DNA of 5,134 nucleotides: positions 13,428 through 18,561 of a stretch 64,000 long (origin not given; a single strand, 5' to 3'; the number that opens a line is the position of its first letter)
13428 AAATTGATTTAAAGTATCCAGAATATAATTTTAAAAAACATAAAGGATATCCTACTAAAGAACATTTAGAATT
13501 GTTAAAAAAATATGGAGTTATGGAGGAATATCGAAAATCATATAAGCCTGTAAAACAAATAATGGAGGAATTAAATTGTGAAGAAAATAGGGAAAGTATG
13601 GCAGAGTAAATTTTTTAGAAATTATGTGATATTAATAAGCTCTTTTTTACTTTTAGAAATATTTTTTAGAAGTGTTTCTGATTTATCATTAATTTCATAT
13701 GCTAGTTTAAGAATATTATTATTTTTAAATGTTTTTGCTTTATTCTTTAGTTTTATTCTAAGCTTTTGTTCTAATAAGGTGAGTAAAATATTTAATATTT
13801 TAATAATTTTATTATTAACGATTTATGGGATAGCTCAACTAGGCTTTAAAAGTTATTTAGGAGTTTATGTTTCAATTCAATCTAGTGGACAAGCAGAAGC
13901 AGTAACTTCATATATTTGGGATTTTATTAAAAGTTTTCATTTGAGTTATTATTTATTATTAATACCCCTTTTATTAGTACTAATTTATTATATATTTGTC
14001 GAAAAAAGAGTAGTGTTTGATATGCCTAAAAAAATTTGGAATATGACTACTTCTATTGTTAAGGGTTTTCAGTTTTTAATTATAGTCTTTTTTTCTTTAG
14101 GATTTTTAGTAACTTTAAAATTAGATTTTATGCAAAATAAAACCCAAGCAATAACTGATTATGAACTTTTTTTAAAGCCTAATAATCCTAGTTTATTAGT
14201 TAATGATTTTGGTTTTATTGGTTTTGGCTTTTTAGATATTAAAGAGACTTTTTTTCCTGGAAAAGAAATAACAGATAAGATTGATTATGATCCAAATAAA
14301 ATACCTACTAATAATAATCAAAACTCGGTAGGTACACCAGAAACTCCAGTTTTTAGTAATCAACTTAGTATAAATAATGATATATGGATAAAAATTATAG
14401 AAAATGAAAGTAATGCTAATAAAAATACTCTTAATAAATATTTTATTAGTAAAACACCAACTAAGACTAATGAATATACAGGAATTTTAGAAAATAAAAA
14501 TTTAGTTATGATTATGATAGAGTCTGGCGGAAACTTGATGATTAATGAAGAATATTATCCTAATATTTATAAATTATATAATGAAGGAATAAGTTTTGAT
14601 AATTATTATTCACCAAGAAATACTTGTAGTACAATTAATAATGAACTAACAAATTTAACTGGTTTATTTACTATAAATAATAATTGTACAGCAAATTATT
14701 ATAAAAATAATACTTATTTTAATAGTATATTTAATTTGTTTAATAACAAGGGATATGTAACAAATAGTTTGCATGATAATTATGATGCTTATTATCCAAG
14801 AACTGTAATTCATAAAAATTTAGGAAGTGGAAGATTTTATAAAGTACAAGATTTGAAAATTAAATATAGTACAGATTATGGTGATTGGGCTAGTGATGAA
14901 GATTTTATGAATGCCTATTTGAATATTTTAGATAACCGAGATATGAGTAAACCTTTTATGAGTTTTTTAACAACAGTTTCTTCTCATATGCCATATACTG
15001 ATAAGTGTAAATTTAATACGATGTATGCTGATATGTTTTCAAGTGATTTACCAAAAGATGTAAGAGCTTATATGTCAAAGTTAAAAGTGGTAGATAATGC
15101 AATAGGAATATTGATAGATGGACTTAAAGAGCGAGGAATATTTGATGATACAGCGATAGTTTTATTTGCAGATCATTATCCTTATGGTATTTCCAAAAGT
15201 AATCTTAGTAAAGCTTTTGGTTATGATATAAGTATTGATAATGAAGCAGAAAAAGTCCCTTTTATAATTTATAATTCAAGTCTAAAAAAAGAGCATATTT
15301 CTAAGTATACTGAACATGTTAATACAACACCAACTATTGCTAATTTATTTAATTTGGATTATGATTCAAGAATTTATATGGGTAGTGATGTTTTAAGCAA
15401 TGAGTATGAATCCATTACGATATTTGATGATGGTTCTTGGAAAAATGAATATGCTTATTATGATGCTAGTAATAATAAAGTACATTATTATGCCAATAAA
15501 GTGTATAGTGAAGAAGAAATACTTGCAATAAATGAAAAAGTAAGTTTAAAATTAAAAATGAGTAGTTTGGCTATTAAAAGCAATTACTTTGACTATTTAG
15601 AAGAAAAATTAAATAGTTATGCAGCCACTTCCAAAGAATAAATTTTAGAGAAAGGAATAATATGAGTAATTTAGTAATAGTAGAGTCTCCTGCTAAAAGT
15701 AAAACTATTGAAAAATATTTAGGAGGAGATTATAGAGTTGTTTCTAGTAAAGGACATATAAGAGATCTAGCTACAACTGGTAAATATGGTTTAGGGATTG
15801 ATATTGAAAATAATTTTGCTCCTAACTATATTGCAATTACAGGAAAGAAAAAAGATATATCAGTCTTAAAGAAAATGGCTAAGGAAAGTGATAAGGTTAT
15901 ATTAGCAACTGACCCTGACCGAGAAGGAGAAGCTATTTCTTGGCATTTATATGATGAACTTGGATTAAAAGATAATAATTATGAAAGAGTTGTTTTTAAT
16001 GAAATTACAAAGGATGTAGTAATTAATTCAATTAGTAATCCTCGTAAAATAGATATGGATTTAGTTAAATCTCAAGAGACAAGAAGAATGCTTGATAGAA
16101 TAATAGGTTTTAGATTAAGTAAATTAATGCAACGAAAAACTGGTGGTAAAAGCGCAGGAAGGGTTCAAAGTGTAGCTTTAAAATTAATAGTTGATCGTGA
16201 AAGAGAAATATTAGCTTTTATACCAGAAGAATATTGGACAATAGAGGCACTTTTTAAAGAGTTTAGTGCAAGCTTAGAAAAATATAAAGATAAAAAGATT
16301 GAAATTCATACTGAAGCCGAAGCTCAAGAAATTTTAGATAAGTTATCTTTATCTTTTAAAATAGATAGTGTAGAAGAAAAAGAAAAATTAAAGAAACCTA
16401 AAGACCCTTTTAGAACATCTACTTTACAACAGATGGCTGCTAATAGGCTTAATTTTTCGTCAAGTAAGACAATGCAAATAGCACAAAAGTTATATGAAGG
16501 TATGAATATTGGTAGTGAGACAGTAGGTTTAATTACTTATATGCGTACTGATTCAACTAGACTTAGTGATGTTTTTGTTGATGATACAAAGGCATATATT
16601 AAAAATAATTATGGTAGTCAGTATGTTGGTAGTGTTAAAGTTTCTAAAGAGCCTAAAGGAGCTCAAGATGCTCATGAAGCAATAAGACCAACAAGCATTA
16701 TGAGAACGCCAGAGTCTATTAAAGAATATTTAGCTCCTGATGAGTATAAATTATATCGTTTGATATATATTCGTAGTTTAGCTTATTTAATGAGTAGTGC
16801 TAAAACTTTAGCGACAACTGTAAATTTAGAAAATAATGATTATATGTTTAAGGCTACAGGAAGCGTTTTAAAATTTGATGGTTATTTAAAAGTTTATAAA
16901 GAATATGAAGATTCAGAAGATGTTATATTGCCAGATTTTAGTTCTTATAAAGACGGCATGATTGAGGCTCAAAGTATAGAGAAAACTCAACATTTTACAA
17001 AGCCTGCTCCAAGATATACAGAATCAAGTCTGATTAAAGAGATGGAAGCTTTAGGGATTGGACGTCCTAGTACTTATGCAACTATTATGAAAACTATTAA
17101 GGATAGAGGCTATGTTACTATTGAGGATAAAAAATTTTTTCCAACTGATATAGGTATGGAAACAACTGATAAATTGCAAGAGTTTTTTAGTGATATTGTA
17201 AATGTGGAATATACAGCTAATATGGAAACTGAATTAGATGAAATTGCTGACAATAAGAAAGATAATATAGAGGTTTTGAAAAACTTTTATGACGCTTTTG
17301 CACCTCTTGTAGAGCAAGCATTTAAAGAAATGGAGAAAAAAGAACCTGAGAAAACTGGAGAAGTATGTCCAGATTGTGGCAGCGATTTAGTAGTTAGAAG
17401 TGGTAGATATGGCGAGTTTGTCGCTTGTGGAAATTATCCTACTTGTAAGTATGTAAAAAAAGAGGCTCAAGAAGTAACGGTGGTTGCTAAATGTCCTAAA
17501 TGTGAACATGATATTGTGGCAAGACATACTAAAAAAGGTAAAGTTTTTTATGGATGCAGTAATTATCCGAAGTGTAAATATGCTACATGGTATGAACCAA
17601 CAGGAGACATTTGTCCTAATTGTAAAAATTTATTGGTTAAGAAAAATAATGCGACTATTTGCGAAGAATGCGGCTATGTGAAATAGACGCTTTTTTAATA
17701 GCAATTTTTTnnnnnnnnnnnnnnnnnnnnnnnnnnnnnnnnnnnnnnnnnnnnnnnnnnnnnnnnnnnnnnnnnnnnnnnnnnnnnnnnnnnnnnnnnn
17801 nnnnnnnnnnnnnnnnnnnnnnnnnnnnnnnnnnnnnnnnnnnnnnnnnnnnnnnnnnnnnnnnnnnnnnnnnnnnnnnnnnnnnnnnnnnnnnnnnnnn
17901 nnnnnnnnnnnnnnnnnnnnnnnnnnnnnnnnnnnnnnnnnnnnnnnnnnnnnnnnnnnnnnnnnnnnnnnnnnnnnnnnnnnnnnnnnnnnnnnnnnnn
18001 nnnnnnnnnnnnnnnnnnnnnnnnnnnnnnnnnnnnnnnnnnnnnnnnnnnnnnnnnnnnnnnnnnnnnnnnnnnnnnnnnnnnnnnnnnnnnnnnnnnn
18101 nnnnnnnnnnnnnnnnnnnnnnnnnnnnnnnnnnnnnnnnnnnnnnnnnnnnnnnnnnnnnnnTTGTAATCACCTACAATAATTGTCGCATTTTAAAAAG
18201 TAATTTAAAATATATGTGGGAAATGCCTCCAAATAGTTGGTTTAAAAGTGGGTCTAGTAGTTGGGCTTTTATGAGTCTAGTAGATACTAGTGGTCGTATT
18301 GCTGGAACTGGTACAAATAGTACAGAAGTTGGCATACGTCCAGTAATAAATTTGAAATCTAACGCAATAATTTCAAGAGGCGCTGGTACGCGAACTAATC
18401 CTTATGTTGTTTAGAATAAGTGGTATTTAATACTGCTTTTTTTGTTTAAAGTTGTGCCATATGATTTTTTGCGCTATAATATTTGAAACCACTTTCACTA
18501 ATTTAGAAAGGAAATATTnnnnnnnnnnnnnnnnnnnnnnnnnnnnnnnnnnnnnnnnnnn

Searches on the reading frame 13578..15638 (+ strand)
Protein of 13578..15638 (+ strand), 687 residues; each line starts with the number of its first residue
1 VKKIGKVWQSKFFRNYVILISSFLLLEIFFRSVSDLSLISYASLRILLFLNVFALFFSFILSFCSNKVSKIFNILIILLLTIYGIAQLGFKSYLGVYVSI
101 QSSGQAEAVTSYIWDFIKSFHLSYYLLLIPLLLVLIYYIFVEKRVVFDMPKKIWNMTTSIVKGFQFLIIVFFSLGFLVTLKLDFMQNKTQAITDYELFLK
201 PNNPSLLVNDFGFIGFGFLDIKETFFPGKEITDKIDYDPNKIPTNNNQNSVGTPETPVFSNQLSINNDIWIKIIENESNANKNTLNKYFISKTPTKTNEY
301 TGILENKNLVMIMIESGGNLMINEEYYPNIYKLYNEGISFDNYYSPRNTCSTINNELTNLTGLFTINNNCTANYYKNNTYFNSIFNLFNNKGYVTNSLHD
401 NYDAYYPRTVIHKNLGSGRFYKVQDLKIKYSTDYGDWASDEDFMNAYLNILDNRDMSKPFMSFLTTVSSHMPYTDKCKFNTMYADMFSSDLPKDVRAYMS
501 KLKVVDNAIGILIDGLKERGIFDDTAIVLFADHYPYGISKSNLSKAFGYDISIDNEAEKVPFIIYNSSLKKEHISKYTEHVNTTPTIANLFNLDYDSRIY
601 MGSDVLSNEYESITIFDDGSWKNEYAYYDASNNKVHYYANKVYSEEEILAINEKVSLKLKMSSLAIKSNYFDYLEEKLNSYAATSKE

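Call 68: search_protein_families(library=pfam, proteins=[window:13578-15638:+], max_evalue=0.00001)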
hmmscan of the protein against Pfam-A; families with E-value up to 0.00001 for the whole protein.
window:13578-15638:+ (687 aa): 2 families
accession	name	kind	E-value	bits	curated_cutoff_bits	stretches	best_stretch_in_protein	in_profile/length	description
PF00884.28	Sulfatase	-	1.8e-33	116.6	25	1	307-592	1-300/301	Sulfatase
PF01663.27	Phosphodiest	-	2.5e-08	34.4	23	1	310-534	2-220/342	Type I phosphodiesterase / nucleotide pyrophosphatase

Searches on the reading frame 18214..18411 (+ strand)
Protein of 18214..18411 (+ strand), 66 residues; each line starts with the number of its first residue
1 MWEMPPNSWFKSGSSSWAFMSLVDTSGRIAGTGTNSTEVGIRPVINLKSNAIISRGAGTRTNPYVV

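Call 5: search_protein_families(library=pfam, proteins=[window:18214-18411:+], max_evalue=1)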
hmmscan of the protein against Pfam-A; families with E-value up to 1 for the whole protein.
window:18214-18411:+ (66 aa): 0 families

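Call 6: search_protein_families(library=ncbifam, proteins=[window:18214-18411:+], max_evalue=1)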
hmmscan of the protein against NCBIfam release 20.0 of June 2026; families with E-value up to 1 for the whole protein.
window:18214-18411:+ (66 aa): 0 families
